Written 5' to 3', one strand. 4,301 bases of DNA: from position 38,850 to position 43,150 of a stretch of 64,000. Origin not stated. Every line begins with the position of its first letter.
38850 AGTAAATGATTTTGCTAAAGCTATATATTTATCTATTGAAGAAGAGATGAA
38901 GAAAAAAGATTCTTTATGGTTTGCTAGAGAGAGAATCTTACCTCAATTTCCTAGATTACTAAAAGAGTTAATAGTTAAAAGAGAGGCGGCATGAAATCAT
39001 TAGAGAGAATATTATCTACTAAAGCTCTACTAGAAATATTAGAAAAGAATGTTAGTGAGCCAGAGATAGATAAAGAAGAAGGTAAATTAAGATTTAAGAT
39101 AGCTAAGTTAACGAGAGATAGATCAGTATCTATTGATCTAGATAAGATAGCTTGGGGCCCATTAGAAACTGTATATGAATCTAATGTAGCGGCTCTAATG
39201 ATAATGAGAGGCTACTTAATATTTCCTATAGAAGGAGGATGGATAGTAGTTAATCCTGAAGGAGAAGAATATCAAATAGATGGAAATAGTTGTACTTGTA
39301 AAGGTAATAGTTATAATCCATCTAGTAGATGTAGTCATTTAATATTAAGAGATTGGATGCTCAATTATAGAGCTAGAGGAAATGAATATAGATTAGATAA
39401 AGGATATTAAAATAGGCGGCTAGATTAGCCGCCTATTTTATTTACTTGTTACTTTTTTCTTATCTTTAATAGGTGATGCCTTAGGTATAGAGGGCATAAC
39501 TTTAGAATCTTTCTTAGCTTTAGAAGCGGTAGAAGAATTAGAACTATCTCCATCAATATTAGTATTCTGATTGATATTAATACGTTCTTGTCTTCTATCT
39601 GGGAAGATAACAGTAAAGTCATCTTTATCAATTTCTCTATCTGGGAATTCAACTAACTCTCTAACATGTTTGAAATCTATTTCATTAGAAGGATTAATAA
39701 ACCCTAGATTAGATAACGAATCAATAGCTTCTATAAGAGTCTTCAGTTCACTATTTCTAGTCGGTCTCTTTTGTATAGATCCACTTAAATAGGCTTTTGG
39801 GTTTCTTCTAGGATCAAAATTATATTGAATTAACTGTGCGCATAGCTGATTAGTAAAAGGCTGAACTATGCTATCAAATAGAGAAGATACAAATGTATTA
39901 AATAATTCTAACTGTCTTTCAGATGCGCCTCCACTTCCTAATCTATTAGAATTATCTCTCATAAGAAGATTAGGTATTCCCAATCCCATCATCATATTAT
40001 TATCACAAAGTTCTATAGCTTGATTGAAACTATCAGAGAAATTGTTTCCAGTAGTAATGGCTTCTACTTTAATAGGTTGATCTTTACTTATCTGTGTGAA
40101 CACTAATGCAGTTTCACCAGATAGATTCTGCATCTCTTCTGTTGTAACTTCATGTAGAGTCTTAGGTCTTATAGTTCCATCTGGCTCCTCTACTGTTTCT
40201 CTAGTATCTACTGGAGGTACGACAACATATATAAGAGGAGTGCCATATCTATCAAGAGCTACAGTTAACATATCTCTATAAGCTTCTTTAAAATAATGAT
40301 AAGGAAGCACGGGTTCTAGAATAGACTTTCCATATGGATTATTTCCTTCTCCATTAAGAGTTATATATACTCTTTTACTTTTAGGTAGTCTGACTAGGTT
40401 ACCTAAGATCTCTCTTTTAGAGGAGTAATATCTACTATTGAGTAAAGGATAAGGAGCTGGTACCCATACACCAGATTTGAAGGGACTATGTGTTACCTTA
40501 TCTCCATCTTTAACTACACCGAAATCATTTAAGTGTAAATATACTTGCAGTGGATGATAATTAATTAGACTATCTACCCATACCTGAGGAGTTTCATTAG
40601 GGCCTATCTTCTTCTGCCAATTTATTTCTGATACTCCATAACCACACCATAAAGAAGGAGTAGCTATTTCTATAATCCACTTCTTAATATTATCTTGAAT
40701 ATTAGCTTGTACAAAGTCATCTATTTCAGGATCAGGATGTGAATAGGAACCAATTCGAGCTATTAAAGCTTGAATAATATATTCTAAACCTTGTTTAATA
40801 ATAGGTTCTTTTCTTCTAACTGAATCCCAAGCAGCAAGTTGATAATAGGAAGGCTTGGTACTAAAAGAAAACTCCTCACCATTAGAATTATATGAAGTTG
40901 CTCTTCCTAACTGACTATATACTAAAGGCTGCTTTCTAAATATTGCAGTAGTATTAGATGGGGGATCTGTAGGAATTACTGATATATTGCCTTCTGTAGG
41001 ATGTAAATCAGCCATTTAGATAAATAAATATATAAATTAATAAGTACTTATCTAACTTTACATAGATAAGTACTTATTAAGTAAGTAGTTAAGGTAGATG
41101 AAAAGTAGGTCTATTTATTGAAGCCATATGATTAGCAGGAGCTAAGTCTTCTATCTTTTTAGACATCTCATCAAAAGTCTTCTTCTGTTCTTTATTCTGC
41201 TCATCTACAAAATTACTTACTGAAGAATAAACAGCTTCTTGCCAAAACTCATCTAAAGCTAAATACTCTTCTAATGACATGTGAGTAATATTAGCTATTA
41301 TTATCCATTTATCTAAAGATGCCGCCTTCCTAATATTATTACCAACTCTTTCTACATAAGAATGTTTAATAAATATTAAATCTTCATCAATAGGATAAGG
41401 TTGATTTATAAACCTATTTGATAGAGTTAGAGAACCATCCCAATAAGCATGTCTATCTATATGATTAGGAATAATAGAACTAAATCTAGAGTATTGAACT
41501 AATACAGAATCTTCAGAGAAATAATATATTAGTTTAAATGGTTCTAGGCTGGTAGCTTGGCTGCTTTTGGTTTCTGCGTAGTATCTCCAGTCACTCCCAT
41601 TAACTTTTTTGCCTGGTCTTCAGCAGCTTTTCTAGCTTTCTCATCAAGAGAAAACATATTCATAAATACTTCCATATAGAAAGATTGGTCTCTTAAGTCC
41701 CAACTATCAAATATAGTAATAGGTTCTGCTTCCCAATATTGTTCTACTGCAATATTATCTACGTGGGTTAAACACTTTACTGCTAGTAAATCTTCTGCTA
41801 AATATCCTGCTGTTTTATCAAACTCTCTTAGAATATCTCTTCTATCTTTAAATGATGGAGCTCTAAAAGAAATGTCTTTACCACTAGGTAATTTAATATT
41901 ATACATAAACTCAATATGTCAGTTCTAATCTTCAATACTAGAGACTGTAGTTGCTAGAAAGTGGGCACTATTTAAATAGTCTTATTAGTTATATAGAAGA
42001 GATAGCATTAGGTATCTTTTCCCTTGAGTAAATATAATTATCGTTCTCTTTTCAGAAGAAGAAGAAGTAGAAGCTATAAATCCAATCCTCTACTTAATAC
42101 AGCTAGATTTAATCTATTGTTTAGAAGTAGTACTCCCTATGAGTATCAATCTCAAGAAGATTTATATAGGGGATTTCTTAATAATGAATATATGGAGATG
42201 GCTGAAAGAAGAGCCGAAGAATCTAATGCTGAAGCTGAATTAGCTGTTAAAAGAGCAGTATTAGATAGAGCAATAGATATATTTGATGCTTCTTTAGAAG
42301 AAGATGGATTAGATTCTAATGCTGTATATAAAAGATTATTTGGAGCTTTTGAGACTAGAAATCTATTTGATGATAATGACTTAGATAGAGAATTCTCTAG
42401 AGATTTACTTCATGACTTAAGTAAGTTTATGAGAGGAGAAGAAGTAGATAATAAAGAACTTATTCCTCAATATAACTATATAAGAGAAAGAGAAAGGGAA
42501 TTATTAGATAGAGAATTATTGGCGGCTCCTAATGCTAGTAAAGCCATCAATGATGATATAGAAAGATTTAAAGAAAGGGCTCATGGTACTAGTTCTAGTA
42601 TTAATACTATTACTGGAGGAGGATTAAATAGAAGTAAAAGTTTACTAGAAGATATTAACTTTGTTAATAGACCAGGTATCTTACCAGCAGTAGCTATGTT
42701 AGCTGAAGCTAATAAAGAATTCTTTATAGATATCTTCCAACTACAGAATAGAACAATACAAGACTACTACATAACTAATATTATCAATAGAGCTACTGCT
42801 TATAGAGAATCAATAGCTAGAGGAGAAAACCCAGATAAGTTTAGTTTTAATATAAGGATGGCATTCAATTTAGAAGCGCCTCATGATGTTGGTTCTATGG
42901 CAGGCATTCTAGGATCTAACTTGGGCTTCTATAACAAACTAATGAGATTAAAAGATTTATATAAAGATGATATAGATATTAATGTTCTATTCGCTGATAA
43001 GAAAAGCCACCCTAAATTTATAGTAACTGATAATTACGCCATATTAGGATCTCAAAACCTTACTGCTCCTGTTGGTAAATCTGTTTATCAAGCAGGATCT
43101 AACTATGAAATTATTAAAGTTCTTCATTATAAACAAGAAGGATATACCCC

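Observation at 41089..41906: Canonical A_AAA_AAG -1 programmed frameshift joining two ORFs at the head of the structural operon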

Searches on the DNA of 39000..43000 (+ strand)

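Call 7: search_dna_similar(query=window:39000-43000:+, collection=phages, mode=distant)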
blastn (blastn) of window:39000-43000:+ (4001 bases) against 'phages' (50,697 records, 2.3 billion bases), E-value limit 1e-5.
No match.

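Call 73: search_rna_families(source=window, start=40900, end=42100, threshold=evalue, max_evalue=1)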
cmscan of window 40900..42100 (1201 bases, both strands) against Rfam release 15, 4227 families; matches with E-value up to 1: 1.
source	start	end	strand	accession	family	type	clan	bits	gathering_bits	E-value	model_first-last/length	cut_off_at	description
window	41037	41080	-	RF04154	mir-1277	Gene; miRNA;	-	20.9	81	0.67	17-60/78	no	mir-1277 microRNA precursor family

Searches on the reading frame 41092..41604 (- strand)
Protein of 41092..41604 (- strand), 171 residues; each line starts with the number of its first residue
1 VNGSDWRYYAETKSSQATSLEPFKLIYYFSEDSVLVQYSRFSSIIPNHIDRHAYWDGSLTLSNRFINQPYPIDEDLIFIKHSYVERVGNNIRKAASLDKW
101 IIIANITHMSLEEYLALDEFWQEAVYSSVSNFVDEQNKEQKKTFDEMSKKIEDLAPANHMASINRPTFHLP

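Call 29: find_homologous_proteins(query=A2, max_evalue=0.001)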
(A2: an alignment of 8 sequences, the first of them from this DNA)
Query A2 (8 sequences) (171 aa, profile of the alignment): 33 proteins with E <= 0.001 among 879 candidates.
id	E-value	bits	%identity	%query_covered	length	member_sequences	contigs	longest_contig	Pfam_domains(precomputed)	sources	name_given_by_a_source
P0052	2.2e-48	183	25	58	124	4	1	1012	-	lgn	-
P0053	1.1e-47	180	26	63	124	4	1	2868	-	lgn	-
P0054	3.4e-47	179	24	56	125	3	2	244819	-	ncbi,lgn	-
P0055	3.6e-45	172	-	-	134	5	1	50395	-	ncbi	-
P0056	8.8e-45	171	23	77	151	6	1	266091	-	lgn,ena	-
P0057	1.4e-43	167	27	73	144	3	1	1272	-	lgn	-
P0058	6.5e-42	162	23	60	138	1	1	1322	-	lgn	-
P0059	6.3e-41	158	48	74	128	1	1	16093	-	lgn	-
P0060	4.0e-40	156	30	41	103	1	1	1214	-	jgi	jgi:hypothetical protein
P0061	5.2e-40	155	-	-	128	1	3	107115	-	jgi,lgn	-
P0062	1.2e-36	145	27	55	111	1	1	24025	-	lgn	-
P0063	1.2e-36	145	31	37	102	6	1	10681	-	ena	-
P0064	1.8e-36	144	25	49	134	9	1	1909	-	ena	-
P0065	2.2e-36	144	25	50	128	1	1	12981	-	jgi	jgi:hypothetical protein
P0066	3.5e-36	143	24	50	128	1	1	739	-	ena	-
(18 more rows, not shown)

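Call 48: search_protein_families(library=pfam, proteins=[window:41092-41604:-], max_evalue=1)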
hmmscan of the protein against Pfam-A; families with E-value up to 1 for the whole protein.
window:41092-41604:- (171 aa): 1 family
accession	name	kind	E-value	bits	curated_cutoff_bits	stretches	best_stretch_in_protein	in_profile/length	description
PF10666.15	Phage_TAC_8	-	0.061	13.9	33.7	1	84-138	38-91/140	Phage tail assembly chaperone protein Gp14 ()A118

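Call 50: search_solved_structures(query=A5, max_evalue=10)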
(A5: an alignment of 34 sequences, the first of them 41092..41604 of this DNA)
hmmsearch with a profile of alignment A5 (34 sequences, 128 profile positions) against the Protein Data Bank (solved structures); distinct sequences matched with E-value up to 10: 1.
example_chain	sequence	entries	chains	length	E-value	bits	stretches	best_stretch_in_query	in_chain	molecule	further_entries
7pxp_C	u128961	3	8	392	1.3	12.2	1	53-97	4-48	Benzoylsuccinyl-CoA thiolase subunit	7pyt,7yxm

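Call 56: predict_structure(alignment_id=A5)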
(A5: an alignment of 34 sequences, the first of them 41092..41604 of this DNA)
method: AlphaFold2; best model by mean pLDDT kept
length: 171 residues; sequences in the alignment: 34
mean_pLDDT: 63.3   pTM: 0.40
mean pLDDT of the five models: 63.3, 61.9, 61.1, 59.5, 58.9
residues with pLDDT >= 90: 40; 70-90: 41; 50-70: 21; < 50: 69
segments of 3 or more residues with pLDDT < 50: 1-69
pLDDT, mean of each block of 10 residues (from residue 1): 32 29 41 39 33 40 44 72 85 89 90 92 93 92 87 65 56 52
secondary structure, 60 per line:
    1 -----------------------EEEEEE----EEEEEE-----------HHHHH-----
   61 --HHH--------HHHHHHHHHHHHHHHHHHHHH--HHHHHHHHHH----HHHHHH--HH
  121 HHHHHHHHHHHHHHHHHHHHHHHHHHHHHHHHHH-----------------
elements in order: E24-29 E34-39 H51-55 H74-94 H97-106 H111-116 H119-154

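Call 64: search_protein_families(library=pfam, alignment_id=A5, max_evalue=1)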
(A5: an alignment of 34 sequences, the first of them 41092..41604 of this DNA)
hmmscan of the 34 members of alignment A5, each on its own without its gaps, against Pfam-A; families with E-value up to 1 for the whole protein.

A. member 1, window:41092-41604:- (171 aa): 1 family
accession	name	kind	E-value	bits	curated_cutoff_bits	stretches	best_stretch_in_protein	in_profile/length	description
PF10666.15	Phage_TAC_8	-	0.061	13.9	33.7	1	84-138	38-91/140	Phage tail assembly chaperone protein Gp14 ()A118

B. families by the number of members that match (of 34 scanned): 6 families
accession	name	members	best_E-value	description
PF15586.11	Imm8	2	0.046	Immunity protein 8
PF10666.15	Phage_TAC_8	1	0.061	Phage tail assembly chaperone protein Gp14 ()A118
PF10470.14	AKAP7_RIRII_bdg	1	0.087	PKA-RI-RII subunit binding domain of A-kinase anchor protein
PF03559.20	Hexose_dehydrat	1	0.15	NDP-hexose 2,3-dehydratase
PF17363.7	DUF5388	1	0.19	Family of unknown function (DUF5388)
PF17523.7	MPS-4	1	0.26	MinK-related peptide, potassium channel accessory sub-unit protein 4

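Call 68: fold_search(model_id=the predicted structure, library=viral)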
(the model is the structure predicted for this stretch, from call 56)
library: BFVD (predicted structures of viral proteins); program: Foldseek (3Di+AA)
matches with E <= 10: 240; with E <= 0.001: 1
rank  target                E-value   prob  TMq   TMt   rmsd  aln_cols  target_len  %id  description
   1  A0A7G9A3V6            2.6e-05  1.00  0.40  0.81   3.1        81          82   41  Uncharacterized protein [Bacteriophage sp.]
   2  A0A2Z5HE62            2.0e-01  0.16  0.20  0.15  14.6       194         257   13  (no name in the UniProt tables at hand)
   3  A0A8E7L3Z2            3.1e-01  0.99  0.32  0.59   3.0        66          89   15  (no name in the UniProt tables at hand)
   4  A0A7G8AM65            3.3e-01  0.80  0.33  0.47  15.6       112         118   12  (no name in the UniProt tables at hand)
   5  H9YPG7                4.0e-01  0.97  0.30  0.74   3.4        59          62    7  (no name in the UniProt tables at hand)
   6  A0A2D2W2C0            4.8e-01  0.10  0.20  0.10  25.9       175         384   14  Uncharacterized protein [Stenotrophomonas phage vB_SmaS_DLP_5]
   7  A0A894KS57            5.8e-01  0.09  0.18  0.18  22.7       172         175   10  PA179L [African swine fever virus]
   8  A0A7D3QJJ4            6.2e-01  0.60  0.33  0.44   8.7       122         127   14  (no name in the UniProt tables at hand)
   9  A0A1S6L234            6.2e-01  0.54  0.30  0.41   9.1       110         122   13  (no name in the UniProt tables at hand)
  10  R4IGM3                6.6e-01  0.72  0.23  0.48   5.8        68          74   13  (no name in the UniProt tables at hand)
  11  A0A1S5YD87            8.6e-01  0.21  0.16  0.41   7.5        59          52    7  Uncharacterized protein [Leptopilina boulardi filamentous virus]
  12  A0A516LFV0            9.1e-01  0.12  0.22  0.26  24.4       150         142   16  (no name in the UniProt tables at hand)
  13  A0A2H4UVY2            9.1e-01  0.09  0.19  0.17  21.3       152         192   12  SNARE (Soluble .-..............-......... factor attachment protein receptor) protein [Bodo saltans virus]
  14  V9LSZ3                9.7e-01  0.11  0.18  0.12  20.1       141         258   18  DekiORF6 (Fragment) [Dendrolimus kikuchii nucleopolyhedrovirus]
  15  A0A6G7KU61            9.7e-01  0.09  0.20  0.15  16.9       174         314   15  PC315R [African swine fever virus]
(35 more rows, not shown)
